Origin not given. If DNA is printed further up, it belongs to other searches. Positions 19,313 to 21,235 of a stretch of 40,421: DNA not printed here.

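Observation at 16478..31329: Six-gene, translationally coupled iterative PKS/FAS operon with PUFA-synthase/PKSE ancestry but a domain layout matching neither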

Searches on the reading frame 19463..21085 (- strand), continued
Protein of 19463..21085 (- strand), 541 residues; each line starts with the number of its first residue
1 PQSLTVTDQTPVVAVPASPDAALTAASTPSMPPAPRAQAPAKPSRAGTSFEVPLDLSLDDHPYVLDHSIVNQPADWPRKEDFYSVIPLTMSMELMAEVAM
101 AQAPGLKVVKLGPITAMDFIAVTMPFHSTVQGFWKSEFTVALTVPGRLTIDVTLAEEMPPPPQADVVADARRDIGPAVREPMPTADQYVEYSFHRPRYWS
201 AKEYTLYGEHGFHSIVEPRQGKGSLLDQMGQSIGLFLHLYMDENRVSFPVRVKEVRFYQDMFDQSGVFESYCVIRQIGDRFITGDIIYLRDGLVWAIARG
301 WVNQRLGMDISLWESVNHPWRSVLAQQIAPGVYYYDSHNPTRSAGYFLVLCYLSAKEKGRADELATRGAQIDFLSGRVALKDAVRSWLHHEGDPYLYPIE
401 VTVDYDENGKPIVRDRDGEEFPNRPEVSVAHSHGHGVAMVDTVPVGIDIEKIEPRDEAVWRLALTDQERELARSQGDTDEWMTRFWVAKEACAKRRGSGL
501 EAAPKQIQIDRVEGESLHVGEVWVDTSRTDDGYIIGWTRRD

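Call 78: search_protein_families(library=ncbifam, proteins=[P0023, P0100, P0117, window:19463-21085:-], max_evalue=0.00001)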
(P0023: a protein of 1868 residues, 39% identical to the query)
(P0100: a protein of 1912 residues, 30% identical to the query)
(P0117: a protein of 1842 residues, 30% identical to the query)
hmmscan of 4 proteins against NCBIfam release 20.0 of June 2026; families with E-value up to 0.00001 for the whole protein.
P0023 (1868 aa): 21 families
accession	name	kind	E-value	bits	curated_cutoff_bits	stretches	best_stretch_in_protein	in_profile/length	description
TIGR02813.1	omega_3_PfaA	subfamily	5.8e-98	328.4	1010.1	2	15-483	9-475/2582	polyketide-type polyunsaturated fatty acid synthase PfaA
NF045894.1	PKS_plus_SDR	equivalog_domain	8e-93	312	1740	2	177-478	133-438/1515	type I polyketide synthase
NF040607.1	mycolic_Pks13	equivalog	1.5e-80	271.3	2100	2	10-497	98-555/1680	polyketide synthase Pks13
NF041183.1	Pks2_ls1_myc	equivalog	3.4e-60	203.2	2400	1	15-481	4-439/2086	sulfolipid-1 biosynthesis phthioceranic/hydroxyphthioceranic acid synthase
TIGR03150.1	fabF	equivalog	5.8e-49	166.8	493.75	1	191-464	135-406/407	beta-ketoacyl-ACP synthase II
NF005589.0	PRK07314.1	subfamily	1.9e-46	158.6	387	1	191-466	138-411/413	beta-ketoacyl-ACP synthase II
NF004970.0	PRK06333.1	subfamily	1.2e-45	156.1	525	1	192-468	148-423/424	beta-ketoacyl-ACP synthase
NF005490.0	PRK07103.1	equivalog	3.8e-41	141.5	445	1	101-464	47-410/414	polyketide beta-ketoacyl:acyl carrier protein synthase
NF053555.1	prodigi_MBC_PigJ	equivalog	9.6e-39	133.3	900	1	26-465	344-757/759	prodigiosin MBC biosynthesis protein PigJ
NF005935.0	PRK07967.1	equivalog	7e-36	123.9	630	1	191-465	136-402/406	beta-ketoacyl-ACP synthase I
NF058662.1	cispenta_AmcF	equivalog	4.8e-35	121.3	325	1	197-460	109-363/369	cispentacin biosynthesis acyltransferase subunit AmcF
NF004618.0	PRK05952.1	equivalog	1.3e-34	119.8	455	1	179-426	109-351/384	beta-ketoacyl-ACP synthase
NF006618.0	PRK09185.1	subfamily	1.3e-32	113.4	407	1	193-465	137-391/394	beta-ketoacyl-ACP synthase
NF005076.0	PRK06501.1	equivalog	4.4e-31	108.2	629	1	182-466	140-422/425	beta-ketoacyl-ACP synthase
NF006587.0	PRK09116.1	equivalog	6.1e-30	104.3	470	1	182-464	129-404/408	beta-ketoacyl-ACP synthase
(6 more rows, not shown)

P0100 (1912 aa): 45 families (the best 25 are shown)
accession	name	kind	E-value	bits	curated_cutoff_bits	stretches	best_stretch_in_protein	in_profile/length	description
TIGR02813.1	omega_3_PfaA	subfamily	3.8e-103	345.6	1010.1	4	512-867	1908-2262/2582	polyketide-type polyunsaturated fatty acid synthase PfaA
NF045894.1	PKS_plus_SDR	equivalog_domain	1.6e-69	234.8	1740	3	657-895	1175-1404/1515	type I polyketide synthase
TIGR00128.1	fabD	equivalog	3.1e-28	99.1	260.9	2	2-86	203-286/290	ACP S-malonyltransferase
TIGR03131.1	malonate_mdcH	equivalog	8.6e-26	91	297.9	2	3-96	193-283/297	malonate decarboxylase subunit epsilon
NF041183.1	Pks2_ls1_myc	equivalog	1.3e-19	68.6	2400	2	701-831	1808-1936/2086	sulfolipid-1 biosynthesis phthioceranic/hydroxyphthioceranic acid synthase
TIGR03971.1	SDR_subfam_1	subfamily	1.7e-13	50.5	300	1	681-806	50-181/271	mycofactocin-coupled SDR family oxidoreductase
NF005893.0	PRK07856.1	equivalog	1.9e-13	50.3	255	1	671-806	30-166/255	SDR family oxidoreductase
NF006110.0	PRK08261.1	equivalog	7.2e-12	44.9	410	1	667-807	231-377/454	3-oxoacyl-ACP reductase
NF004526.0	PRK05872.1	subfamily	2e-11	43.6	276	1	684-797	44-164/297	short-chain dehydrogenase/reductase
NF004200.0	PRK05653.1-5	equivalog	2.4e-11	43.7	273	1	681-805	38-168/242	3-oxoacyl-ACP reductase FabG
TIGR01830.1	3oxo_ACP_reduc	equivalog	4.3e-11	43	297.75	1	672-805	20-163/239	3-oxoacyl-[acyl-carrier-protein] reductase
NF009466.0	PRK12826.1-2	subfamily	5.4e-11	42.4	222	1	683-807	41-171/248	3-oxoacyl-ACP reductase FabG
NF004198.0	PRK05653.1-3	equivalog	1.8e-10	40.7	296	1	672-806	29-172/248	3-oxoacyl-ACP reductase FabG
NF052558.1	MBtsdlDhBudC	equivalog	1.6e-09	37.7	270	1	666-805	17-164/250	meso-2,3-butanediol dehydrogenase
TIGR00556.1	pantethn_trn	domain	2.1e-09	37.5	45.35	0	1711-1778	21-90/128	phosphopantetheine--protein transferase domain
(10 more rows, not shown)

P0117 (1842 aa): 21 families
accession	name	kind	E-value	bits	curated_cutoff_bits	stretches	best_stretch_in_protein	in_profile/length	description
TIGR02813.1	omega_3_PfaA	subfamily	5.2e-143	477.9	1010.1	2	23-491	9-462/2582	polyketide-type polyunsaturated fatty acid synthase PfaA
NF045894.1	PKS_plus_SDR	equivalog_domain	4.6e-125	418.9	1740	2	207-928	145-850/1515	type I polyketide synthase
NF040607.1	mycolic_Pks13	equivalog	7.9e-100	335.2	2100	1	15-493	95-528/1680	polyketide synthase Pks13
NF041183.1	Pks2_ls1_myc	equivalog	2.2e-81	273.5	2400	3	202-496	140-430/2086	sulfolipid-1 biosynthesis phthioceranic/hydroxyphthioceranic acid synthase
TIGR03150.1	fabF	equivalog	4.7e-55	186.9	493.75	1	209-488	135-406/407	beta-ketoacyl-ACP synthase II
NF005589.0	PRK07314.1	subfamily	7.6e-54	183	387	1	209-489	138-410/413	beta-ketoacyl-ACP synthase II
NF004970.0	PRK06333.1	subfamily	1.5e-48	165.7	525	1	184-488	125-419/424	beta-ketoacyl-ACP synthase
NF053555.1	prodigi_MBC_PigJ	equivalog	2.3e-45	155.2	900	1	214-490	492-758/759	prodigiosin MBC biosynthesis protein PigJ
NF006434.0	PRK08722.1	equivalog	3.4e-41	141.5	759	1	185-488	113-411/414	beta-ketoacyl-ACP synthase II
NF006618.0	PRK09185.1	subfamily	3.9e-41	141.4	407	1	215-490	141-392/394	beta-ketoacyl-ACP synthase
NF058662.1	cispenta_AmcF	equivalog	5.3e-39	134.3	325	1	215-489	109-368/369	cispentacin biosynthesis acyltransferase subunit AmcF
NF005076.0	PRK06501.1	equivalog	9.7e-39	133.4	629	1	215-492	155-424/425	beta-ketoacyl-ACP synthase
NF005490.0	PRK07103.1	equivalog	1e-38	133.5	445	1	188-490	122-412/414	polyketide beta-ketoacyl:acyl carrier protein synthase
NF006587.0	PRK09116.1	equivalog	2.4e-34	118.8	470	1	207-489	136-405/408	beta-ketoacyl-ACP synthase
NF006274.0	PRK08439.1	equivalog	5.3e-33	114.4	621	1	214-488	141-403/406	beta-ketoacyl-ACP synthase II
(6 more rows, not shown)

window:19463-21085:- (541 aa): 4 families
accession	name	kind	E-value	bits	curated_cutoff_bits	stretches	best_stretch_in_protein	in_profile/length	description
NF042922.1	4PPT_HetI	equivalog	5.5e-10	39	370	1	352-512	39-194/235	4'-phosphopantetheinyl transferase HetI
TIGR00556.1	pantethn_trn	domain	3.3e-09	36.9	45.35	1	442-507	2-78/128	phosphopantetheine--protein transferase domain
NF007676.0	PRK10351.1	equivalog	1.9e-07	30.9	174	1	402-525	50-169/195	4'-phosphopantetheinyl transferase AcpT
NF047349.1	4PPT_AusB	equivalog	2.1e-07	30.6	225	1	407-502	69-154/205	aureusimine biosynthesis 4'-phosphopantetheinyl transferase AusB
